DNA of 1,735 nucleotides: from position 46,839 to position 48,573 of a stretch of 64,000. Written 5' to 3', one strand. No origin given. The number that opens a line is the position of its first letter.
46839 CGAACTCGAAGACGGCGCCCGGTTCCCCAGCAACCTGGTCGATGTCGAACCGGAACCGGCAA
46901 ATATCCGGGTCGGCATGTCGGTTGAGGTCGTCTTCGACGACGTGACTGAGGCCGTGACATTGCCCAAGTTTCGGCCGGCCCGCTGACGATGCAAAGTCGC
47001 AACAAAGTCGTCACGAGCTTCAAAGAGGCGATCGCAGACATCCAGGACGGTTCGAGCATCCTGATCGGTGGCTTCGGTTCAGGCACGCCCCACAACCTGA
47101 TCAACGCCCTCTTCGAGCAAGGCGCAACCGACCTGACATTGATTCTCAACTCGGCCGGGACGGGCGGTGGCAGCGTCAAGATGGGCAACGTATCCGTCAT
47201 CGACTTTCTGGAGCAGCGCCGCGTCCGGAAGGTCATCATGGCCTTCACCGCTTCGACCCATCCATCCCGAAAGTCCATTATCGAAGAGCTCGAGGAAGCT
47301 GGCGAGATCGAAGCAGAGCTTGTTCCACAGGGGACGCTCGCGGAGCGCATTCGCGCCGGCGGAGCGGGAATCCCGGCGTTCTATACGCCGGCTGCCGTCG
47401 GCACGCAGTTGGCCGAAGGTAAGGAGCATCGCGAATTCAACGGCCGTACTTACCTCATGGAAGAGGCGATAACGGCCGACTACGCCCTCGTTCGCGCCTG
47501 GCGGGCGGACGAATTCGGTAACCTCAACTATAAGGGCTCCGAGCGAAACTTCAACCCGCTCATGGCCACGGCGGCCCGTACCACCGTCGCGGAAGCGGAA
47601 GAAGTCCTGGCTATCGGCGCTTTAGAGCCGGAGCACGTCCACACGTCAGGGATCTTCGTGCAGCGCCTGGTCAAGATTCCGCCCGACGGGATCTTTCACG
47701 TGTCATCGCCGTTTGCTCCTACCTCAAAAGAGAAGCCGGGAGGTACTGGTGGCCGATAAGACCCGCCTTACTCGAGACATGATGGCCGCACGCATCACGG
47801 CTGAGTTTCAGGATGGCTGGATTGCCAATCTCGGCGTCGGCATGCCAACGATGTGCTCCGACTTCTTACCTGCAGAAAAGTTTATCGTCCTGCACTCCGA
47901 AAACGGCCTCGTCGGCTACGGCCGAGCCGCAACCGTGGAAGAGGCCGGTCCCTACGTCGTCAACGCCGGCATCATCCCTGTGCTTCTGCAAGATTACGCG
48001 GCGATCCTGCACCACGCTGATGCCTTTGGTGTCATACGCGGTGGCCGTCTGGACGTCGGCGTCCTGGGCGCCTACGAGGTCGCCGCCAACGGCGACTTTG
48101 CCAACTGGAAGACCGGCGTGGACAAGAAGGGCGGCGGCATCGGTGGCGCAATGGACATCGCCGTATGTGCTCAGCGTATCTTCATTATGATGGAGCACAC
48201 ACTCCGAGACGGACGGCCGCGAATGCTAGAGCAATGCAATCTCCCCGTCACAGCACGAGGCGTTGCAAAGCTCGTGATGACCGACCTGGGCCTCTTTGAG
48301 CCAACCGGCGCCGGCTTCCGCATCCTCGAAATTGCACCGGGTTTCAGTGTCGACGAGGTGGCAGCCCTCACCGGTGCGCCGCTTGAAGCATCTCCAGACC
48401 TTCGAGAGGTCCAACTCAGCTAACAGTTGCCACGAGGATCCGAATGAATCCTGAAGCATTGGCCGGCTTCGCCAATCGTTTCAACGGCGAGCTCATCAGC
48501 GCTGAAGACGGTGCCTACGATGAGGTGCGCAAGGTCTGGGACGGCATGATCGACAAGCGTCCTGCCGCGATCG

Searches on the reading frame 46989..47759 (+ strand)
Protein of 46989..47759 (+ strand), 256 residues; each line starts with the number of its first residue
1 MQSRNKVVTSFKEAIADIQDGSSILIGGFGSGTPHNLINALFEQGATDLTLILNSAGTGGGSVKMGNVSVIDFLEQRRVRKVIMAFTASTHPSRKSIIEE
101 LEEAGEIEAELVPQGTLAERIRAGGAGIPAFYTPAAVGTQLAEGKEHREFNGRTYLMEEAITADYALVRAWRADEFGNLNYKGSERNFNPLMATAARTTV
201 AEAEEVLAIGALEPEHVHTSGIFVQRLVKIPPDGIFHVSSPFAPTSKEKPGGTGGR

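Call 33: search_protein_families(library=pfam, proteins=[window:46989-47759:+], max_evalue=0.00001)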
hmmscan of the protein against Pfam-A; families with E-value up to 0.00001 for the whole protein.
window:46989-47759:+ (256 aa): 1 family
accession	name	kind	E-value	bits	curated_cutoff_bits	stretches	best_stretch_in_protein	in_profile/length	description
PF01144.29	CoA_trans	-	2.7e-58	197.4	23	1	9-229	2-216/217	Coenzyme A transferase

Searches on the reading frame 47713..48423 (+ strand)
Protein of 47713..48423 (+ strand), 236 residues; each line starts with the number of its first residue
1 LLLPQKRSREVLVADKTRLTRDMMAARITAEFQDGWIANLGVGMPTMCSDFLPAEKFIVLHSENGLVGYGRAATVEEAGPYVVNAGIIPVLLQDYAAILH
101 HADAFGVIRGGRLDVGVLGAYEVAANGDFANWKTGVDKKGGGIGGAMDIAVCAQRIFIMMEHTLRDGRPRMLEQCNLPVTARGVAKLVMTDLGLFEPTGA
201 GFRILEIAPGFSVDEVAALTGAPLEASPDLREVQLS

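Call 33: search_protein_families(library=pfam, proteins=[window:47713-48423:+], max_evalue=0.00001)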
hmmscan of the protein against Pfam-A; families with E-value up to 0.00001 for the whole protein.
window:47713-48423:+ (236 aa): 1 family
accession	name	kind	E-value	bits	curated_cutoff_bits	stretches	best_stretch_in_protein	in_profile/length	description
PF01144.29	CoA_trans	-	1.6e-25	90.3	23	1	22-217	2-215/217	Coenzyme A transferase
